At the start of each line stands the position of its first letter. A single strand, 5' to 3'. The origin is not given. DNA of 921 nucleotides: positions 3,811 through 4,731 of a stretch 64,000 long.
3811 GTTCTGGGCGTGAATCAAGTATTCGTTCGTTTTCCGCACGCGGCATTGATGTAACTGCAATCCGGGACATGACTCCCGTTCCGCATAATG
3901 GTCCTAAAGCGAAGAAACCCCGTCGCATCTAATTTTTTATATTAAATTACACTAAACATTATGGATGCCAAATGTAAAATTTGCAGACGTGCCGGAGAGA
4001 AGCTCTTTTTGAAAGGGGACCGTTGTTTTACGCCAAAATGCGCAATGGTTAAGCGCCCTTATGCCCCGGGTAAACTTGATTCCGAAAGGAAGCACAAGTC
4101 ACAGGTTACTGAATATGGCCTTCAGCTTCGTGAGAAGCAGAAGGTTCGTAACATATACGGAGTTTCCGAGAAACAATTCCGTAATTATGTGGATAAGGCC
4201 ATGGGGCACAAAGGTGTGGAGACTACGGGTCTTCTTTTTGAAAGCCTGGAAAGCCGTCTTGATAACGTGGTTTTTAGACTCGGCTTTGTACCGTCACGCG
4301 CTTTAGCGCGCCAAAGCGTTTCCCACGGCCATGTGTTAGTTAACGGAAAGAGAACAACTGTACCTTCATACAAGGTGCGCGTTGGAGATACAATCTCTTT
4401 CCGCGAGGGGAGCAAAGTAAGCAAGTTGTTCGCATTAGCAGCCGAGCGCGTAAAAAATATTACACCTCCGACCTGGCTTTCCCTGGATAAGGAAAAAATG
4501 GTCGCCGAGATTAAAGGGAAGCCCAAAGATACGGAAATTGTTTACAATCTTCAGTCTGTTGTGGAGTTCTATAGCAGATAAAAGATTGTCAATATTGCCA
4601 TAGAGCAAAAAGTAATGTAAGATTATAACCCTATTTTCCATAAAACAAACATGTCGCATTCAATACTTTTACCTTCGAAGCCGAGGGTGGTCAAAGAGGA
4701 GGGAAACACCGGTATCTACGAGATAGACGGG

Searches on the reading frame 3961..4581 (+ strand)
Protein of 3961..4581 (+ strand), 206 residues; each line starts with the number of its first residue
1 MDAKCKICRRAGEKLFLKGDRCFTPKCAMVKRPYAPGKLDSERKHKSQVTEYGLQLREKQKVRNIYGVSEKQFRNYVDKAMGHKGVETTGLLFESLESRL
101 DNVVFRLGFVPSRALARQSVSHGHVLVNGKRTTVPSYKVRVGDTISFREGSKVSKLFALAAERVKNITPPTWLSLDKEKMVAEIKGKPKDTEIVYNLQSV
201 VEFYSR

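Call 42: search_protein_families(library=pfam, proteins=[window:3961-4581:+], max_evalue=0.00001)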
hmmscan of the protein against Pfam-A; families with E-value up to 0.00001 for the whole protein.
window:3961-4581:+ (206 aa): 2 families
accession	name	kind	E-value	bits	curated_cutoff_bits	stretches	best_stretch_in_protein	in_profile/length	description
PF00163.24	Ribosomal_S4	-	4.6e-25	88.6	23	1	3-89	5-87/95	Ribosomal protein S4/S9 N-terminal domain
PF01479.30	S4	-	2.1e-19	69.4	22.8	1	99-145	2-48/48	S4 domain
